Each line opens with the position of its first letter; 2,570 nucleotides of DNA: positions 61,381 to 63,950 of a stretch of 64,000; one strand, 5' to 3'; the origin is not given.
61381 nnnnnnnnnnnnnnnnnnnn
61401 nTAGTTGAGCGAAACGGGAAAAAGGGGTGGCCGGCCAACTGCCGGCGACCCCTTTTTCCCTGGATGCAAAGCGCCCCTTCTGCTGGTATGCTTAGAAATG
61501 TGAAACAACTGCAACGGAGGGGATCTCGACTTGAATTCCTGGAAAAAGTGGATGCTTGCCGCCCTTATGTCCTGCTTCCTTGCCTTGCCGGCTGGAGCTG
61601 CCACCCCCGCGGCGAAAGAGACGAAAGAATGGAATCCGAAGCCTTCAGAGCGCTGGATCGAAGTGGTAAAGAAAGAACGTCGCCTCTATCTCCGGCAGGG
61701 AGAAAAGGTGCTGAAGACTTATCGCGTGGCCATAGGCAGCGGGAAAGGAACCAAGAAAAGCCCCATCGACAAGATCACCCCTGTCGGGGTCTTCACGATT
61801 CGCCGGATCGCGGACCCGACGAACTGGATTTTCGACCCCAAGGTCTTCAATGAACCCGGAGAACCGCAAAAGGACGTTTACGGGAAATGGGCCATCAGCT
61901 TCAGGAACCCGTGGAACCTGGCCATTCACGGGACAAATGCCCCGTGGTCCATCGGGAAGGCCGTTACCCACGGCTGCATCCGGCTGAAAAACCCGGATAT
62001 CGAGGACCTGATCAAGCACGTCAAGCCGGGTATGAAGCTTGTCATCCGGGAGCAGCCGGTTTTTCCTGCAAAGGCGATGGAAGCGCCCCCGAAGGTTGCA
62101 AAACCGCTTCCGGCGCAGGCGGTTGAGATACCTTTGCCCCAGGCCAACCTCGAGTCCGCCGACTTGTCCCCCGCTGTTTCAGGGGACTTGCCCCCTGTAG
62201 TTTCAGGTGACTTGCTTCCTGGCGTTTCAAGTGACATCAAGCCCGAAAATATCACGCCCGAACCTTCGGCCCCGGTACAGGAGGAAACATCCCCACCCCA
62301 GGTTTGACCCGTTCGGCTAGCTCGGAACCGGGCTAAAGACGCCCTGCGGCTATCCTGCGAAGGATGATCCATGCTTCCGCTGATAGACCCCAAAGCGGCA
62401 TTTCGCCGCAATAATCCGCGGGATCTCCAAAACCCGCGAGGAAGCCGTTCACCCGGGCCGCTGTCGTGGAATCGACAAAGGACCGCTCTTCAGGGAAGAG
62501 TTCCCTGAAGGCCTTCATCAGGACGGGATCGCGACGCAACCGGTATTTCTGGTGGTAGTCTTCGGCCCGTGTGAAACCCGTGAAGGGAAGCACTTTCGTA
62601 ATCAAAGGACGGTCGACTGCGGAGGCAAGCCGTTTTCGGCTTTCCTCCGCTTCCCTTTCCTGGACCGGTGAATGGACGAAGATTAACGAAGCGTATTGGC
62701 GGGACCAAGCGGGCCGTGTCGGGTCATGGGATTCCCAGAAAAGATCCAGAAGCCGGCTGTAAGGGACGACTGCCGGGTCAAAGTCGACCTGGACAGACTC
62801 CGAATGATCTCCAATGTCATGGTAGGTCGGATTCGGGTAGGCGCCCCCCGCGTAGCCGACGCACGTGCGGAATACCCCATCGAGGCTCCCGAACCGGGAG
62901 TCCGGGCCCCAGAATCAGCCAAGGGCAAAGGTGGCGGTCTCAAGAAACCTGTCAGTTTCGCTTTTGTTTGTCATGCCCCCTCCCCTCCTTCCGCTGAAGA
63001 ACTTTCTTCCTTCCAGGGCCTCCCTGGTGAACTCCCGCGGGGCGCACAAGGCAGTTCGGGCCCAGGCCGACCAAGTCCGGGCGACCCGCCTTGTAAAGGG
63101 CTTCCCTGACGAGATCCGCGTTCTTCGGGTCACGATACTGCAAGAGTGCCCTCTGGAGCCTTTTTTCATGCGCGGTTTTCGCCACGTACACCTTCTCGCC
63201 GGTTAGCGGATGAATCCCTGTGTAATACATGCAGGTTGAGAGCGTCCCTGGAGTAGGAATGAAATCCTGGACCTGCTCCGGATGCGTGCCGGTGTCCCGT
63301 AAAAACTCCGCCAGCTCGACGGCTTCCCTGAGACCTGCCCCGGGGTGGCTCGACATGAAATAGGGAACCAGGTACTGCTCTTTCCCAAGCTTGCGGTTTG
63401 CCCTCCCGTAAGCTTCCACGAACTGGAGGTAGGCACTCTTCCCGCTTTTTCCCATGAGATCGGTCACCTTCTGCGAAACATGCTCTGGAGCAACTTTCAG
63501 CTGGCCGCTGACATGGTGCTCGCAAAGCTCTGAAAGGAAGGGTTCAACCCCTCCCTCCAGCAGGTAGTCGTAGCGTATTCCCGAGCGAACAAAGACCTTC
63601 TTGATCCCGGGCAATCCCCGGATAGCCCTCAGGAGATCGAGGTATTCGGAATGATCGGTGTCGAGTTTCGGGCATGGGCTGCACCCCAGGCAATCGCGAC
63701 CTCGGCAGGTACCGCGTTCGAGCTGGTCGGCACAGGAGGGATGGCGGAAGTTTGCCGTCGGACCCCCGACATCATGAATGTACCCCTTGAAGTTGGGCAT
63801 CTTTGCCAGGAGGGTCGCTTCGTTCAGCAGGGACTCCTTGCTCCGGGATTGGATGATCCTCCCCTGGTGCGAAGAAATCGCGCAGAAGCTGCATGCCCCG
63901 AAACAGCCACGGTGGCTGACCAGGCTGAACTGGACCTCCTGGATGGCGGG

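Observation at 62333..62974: In-frame UGA at the catalytic Cys position of MsrA: predicted selenocysteine-containing methionine sulfoxide reductase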

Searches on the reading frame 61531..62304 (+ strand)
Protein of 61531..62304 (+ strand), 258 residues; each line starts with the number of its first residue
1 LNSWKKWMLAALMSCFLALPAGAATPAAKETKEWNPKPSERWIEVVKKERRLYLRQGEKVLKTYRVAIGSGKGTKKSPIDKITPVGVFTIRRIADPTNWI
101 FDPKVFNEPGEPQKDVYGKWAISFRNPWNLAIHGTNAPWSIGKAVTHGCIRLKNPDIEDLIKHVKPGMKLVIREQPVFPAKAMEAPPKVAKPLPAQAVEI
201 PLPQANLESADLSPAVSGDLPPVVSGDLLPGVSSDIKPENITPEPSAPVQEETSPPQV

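Call 21: search_protein_families(library=pfam, proteins=[window:61531-62304:+])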
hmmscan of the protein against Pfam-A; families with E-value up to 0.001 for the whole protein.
window:61531-62304:+ (258 aa): 1 family
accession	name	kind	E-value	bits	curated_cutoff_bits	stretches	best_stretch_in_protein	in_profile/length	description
PF03734.19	YkuD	-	1.7e-22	81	23.4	1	41-172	2-146/146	L,D-transpeptidase catalytic domain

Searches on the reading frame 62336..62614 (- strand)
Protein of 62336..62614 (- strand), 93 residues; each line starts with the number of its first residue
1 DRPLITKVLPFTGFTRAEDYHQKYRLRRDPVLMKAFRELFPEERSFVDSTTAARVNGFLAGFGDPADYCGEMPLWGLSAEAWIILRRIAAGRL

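Call 38: search_protein_families(library=pfam, proteins=[window:62336-62614:-], max_evalue=1)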
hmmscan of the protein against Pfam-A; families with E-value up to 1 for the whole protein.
seq(93 aa): 2 families
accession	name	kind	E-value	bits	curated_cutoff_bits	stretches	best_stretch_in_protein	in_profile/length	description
PF01625.27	PMSR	-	0.0016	19.1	23.7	1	2-27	121-146/153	Peptide methionine sulfoxide reductase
PF20939.2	MsrA_helical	-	0.3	11.3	23.7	1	49-64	10-25/51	Selenoprotein methionine sulfoxide reductase A, helical domain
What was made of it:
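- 62336..62530 (-): C-terminal helical domain (residues about 149-213), specific to the selenoprotein-type MsrA clade. The window protein's own hit is sub-threshold at E = 0.3 (call 38).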

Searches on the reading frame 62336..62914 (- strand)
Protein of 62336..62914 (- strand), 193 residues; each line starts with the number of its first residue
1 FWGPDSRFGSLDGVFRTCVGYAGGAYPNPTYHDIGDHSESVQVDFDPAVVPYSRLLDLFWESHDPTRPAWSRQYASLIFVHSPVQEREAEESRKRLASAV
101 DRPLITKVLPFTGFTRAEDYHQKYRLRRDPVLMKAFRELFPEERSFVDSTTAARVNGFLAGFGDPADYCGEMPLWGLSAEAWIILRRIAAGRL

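Call 10: find_related_loci(query=window:62336-62914:-, collection=genome_contigs, flank=3000)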
Query seq(193 aa) (193 aa) in genome_contigs; peptide patterns used: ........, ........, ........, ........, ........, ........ (x = any residue, [..] = any of these).
600 stretches matched a pattern (row limit reached: there are more); 567 encode a relative of the query (tblastn E <= 1e-3); the best 80 are kept; 80 distinct loci.
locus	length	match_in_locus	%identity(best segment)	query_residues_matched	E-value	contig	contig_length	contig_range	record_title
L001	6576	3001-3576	55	1-192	4e-69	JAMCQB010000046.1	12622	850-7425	MAG: Nitrospirae bacterium isolate FK_Sedi_A_Bin.59 NODE_12608_length_12622_cov_3.0533, whole genome shotgun sequence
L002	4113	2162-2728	56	1-189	4e-68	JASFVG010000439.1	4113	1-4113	MAG: Anaerolineae bacterium isolate D1105M20metaG_Bin_199 D1105M20metaG_FD_scaffold_10707_c1, whole genome shotgun seque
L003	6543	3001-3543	57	1-181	9e-68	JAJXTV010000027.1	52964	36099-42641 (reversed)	MAG: Nitrospirae bacterium isolate BP4.bin66 NODE_557_length_52964_cov_2.841020, whole genome shotgun sequence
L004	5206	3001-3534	54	1-178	4e-66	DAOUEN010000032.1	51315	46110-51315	MAG TPA_asm: Dehalococcoidia bacterium isolate N6_289 k139_1875044, whole genome shotgun sequence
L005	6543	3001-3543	56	1-181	3e-65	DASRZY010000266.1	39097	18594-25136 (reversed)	MAG TPA_asm: Syntrophales bacterium isolate SMAG_U15191 k141_3472348, whole genome shotgun sequence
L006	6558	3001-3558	54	1-186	1e-64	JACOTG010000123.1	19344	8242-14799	MAG: Planctomycetota bacterium isolate NC_groundwater_38_Pr7_B-0.1um_65_11 FFV18_Bp1_scaffold_253889, whole genome shotg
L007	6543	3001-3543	54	1-181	2e-64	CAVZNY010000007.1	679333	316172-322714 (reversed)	MAG: uncultured delta proteobacterium isolate MFD02979.bin.2.8 genome assembly, contig: contig_14534, whole genome shotg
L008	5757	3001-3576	51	1-192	1e-63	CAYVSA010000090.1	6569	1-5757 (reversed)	MAG TPA_asm: uncultured Pseudomonadota bacterium isolate binchicken_co275_205 genome assembly, contig: NODE_20936_length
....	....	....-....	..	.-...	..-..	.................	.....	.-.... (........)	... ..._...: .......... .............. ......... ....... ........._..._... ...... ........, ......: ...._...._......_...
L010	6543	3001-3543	54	1-181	3e-63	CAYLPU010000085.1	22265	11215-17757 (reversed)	MAG TPA_asm: uncultured Anaerolineales bacterium isolate binchicken_co243_290 genome assembly, contig: NODE_1743_length_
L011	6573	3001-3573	51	1-191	2e-63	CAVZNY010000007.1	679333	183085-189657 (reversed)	MAG: uncultured delta proteobacterium isolate MFD02979.bin.2.8 genome assembly, contig: contig_14534, whole genome shotg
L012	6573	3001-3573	51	1-192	4e-63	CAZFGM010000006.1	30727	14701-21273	MAG TPA_asm: uncultured Alcaligenaceae bacterium isolate binchicken_co95_61 genome assembly, contig: NODE_589_length_307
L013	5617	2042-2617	53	1-192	4e-63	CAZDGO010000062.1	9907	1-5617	MAG TPA_asm: uncultured Gaiellales bacterium isolate SRP136066_co1_96 genome assembly, contig: NODE_9372_length_9907_cov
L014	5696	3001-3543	54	1-181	8e-63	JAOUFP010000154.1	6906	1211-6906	MAG: Nitrospirota bacterium isolate 4_1_July_SF_Bin47 4_1_July_SF_Bin47_scaffold_6118_c1, whole genome shotgun sequence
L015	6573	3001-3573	54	1-191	7e-63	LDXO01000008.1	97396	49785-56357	MAG: Deltaproteobacteria bacterium CSP1-8 XU12_C0008, whole genome shotgun sequence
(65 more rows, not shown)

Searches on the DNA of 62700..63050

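Call 57: search_rna_families(source=window, start=62700, end=63050, threshold=evalue, max_evalue=10)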
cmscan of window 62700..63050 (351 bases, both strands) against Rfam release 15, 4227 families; matches with E-value up to 10: 0.
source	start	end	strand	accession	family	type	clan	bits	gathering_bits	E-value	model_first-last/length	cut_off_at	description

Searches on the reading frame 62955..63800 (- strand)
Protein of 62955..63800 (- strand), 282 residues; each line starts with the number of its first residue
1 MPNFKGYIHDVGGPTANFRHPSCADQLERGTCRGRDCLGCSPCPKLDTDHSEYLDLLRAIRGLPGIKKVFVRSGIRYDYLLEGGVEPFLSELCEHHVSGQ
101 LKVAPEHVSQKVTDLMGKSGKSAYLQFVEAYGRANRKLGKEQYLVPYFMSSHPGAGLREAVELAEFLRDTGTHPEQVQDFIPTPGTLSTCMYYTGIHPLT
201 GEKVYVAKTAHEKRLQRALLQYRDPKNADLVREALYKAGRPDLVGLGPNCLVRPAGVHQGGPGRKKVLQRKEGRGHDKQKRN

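Call 21: search_protein_families(library=pfam, proteins=[window:62955-63800:-])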
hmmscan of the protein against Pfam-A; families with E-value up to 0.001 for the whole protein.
window:62955-63800:- (282 aa): 1 family
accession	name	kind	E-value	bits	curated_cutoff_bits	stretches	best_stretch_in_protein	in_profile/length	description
PF11842.13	DUF3362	-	1.7e-29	103.4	27.6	1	175-281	1-114/151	Domain of unknown function (DUF3362)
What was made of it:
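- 62952..64000 (-): Context: the 3' part of the upstream ygiQ-family radical SAM gene (DUF3362), which runs off the window. Its stop overlaps the msrA start by 23 nt, so the two are probably co-transcribed. Pfam PF11842 (call 21).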
